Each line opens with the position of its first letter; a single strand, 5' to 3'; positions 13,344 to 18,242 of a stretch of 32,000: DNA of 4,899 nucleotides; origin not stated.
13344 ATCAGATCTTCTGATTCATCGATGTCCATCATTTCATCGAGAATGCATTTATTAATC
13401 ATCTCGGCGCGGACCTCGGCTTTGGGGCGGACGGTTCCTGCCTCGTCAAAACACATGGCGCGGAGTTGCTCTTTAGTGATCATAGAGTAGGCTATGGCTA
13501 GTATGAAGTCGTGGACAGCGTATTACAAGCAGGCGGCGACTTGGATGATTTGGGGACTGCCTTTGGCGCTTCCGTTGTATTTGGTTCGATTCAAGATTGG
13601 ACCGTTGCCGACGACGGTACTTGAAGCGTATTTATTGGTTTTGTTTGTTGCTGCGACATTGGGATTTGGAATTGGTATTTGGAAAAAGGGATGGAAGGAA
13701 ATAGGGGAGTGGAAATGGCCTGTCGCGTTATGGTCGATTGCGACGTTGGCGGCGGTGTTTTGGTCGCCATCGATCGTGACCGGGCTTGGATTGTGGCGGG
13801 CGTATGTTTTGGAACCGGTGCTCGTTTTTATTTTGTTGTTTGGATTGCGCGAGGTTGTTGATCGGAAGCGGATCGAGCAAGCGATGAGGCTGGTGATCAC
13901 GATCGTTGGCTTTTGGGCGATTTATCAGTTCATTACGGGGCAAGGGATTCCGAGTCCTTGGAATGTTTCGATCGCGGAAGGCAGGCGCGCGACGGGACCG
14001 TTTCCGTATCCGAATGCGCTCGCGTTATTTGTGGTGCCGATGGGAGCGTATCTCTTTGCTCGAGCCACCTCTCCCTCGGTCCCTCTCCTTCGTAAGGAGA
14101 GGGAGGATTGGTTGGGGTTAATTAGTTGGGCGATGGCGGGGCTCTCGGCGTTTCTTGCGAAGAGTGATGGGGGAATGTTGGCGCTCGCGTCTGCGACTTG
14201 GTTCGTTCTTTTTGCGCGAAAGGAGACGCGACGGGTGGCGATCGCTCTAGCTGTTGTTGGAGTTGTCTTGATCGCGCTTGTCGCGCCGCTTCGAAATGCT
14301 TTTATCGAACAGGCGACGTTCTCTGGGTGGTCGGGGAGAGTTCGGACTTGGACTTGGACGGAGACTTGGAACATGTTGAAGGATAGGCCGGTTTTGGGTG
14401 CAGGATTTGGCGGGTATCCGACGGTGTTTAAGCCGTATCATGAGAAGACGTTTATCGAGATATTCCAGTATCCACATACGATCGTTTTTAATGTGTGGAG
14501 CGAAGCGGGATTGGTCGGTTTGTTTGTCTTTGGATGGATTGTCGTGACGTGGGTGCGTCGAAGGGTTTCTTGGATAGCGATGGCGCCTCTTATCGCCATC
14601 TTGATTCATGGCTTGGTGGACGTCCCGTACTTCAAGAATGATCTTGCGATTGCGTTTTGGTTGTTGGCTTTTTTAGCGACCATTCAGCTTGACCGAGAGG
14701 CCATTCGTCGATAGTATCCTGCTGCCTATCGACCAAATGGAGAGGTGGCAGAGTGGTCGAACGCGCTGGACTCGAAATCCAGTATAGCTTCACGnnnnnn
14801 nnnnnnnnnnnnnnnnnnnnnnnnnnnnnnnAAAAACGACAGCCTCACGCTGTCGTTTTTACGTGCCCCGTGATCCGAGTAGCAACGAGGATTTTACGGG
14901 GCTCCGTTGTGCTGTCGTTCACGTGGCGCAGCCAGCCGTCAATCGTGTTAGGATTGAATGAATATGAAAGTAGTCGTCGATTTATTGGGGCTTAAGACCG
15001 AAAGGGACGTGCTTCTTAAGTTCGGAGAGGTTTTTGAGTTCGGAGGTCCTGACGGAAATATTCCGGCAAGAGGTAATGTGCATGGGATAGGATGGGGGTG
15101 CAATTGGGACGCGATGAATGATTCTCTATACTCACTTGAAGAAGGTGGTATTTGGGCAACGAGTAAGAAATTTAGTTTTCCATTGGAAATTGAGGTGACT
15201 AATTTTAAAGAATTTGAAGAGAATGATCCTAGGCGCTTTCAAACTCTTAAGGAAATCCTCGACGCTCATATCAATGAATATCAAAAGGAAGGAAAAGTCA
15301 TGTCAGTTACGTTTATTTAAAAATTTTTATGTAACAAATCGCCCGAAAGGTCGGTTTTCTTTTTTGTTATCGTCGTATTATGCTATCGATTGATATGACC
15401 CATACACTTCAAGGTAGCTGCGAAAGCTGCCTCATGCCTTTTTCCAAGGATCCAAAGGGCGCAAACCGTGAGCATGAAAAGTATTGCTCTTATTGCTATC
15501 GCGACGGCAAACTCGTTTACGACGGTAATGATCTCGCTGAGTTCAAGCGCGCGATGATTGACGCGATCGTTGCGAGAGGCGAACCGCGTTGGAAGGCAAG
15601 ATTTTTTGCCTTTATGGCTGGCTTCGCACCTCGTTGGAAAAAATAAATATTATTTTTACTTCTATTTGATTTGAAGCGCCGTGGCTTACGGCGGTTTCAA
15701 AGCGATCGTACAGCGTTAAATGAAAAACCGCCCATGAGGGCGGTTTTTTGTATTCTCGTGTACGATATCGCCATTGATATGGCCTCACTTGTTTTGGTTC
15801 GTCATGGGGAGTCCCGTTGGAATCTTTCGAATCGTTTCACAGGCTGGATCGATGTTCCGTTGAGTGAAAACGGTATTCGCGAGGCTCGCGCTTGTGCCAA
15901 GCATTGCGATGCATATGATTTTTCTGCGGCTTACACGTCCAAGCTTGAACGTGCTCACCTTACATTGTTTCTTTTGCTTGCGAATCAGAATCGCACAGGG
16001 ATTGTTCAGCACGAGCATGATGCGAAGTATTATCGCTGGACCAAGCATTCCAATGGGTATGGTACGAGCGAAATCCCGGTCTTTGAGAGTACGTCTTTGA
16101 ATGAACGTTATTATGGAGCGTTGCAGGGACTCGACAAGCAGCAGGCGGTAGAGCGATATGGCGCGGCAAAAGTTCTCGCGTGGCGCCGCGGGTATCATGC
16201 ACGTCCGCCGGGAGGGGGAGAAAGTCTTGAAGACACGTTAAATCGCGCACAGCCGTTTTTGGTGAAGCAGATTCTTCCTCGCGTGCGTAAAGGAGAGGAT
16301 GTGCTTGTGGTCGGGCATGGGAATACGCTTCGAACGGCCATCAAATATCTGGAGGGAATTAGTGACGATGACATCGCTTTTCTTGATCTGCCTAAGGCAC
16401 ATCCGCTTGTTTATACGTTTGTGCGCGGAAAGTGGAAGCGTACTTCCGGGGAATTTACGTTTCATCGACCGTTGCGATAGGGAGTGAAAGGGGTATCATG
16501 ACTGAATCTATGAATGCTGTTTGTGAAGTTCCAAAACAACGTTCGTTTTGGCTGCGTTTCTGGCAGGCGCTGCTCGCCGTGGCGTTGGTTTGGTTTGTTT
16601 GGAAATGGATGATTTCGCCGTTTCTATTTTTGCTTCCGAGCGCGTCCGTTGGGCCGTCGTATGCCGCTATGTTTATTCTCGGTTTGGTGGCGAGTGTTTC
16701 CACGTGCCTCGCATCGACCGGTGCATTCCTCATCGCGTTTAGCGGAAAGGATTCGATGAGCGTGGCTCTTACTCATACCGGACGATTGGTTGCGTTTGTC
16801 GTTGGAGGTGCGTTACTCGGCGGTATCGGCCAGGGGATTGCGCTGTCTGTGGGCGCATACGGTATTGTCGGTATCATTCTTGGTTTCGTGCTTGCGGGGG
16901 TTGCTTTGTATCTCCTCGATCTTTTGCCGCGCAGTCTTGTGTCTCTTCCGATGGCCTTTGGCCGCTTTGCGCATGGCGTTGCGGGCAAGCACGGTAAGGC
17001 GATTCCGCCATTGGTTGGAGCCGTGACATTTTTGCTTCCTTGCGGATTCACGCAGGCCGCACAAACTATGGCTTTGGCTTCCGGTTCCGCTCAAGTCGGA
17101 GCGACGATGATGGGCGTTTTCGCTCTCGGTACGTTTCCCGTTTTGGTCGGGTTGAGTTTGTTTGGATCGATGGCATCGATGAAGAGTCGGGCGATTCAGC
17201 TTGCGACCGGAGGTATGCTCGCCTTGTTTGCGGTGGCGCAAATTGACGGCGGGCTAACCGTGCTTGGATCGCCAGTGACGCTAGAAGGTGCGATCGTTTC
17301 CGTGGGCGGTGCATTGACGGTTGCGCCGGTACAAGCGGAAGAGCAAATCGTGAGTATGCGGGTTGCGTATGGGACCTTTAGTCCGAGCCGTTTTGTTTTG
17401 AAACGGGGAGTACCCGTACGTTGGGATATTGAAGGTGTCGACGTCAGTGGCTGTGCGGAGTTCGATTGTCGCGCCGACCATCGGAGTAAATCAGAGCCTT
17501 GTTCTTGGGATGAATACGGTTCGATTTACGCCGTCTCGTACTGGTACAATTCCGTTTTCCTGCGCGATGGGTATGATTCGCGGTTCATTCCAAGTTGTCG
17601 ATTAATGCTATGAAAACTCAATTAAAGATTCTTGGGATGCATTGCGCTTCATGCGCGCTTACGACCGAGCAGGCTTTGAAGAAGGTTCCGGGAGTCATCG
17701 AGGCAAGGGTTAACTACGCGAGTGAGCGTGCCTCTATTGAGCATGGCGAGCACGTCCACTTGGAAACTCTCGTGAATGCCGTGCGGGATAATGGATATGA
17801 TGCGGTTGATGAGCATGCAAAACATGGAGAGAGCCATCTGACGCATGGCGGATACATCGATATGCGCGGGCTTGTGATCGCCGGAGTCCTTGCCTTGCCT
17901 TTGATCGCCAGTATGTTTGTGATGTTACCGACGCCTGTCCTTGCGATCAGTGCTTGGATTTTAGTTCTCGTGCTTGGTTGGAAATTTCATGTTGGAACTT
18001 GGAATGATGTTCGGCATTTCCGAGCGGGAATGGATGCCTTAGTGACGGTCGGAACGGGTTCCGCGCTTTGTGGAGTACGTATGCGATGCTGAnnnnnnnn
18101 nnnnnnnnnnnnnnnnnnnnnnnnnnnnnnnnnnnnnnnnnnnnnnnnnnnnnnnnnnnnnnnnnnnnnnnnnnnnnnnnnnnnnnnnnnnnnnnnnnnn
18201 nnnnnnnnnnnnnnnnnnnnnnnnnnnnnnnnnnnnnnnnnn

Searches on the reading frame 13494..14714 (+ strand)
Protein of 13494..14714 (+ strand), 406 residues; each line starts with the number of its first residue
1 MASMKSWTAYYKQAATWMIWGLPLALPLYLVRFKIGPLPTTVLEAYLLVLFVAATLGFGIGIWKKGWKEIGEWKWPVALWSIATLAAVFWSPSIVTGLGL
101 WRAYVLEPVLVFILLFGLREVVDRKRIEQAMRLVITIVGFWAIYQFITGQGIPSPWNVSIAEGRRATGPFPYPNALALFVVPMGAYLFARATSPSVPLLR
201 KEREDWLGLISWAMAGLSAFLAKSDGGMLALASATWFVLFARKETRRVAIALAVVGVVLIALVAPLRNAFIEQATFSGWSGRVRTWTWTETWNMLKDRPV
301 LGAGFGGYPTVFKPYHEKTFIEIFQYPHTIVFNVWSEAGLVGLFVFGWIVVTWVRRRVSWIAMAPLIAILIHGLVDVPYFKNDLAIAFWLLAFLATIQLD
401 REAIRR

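Call 11: search_protein_families(library=pfam, max_evalue=0.01, proteins=[window:13494-14714:+])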
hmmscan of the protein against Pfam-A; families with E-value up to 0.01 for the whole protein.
window:13494-14714:+ (406 aa): 1 family
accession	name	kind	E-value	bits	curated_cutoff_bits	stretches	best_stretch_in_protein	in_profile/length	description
PF04932.20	Wzy_C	-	1.3e-17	64.4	31.7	1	214-346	5-148/149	O-Antigen ligase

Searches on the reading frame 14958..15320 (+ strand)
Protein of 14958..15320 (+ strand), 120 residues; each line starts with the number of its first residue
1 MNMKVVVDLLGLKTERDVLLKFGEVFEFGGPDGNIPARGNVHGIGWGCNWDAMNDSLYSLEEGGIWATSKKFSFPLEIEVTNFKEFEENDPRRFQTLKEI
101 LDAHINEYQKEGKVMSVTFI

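Call 11: search_protein_families(library=pfam, max_evalue=0.01, proteins=[window:14958-15320:+])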
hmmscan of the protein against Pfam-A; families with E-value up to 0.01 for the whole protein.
window:14958-15320:+ (120 aa): 1 family
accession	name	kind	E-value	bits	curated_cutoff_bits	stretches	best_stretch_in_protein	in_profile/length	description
PF01337.24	Barstar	-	2.7e-08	34.1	23.4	1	46-118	31-94/96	Barstar (barnase inhibitor)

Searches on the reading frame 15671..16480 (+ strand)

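Call 11: search_protein_families(library=pfam, max_evalue=0.01, proteins=[window:15671-16480:+])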
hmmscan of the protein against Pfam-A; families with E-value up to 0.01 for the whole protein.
window:15671-16480:+ (269 aa): 1 family
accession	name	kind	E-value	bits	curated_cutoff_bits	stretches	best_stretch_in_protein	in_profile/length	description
PF00300.27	His_Phos_1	-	1.4e-37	129.7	21.7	2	40-107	1-68/194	Histidine phosphatase superfamily (branch 1)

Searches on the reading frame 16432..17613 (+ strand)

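Call 11: search_protein_families(library=pfam, max_evalue=0.01, proteins=[window:16432-17613:+])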
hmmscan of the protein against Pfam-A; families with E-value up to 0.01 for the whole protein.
window:16432-17613:+ (393 aa): 1 family
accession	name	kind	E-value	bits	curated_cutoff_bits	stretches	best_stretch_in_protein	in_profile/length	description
PF13386.12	DsbD_2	-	1.7e-21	77.5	24.9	1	79-267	1-197/199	Cytochrome C biogenesis protein transmembrane region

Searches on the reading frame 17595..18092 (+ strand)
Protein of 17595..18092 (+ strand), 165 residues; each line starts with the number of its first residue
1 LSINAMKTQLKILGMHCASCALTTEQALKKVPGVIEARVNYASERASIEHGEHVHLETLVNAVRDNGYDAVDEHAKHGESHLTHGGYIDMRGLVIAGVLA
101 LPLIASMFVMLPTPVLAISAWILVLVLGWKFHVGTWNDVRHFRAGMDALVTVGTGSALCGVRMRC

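Call 11: search_protein_families(library=pfam, max_evalue=0.01, proteins=[window:17595-18092:+])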
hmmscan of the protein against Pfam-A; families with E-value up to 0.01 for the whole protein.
window:17595-18092:+ (165 aa): 1 family
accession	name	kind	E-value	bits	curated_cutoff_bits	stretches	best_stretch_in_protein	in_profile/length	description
PF00403.32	HMA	-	1.3e-11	45.1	24.8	1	11-69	3-62/62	Heavy-metal-associated domain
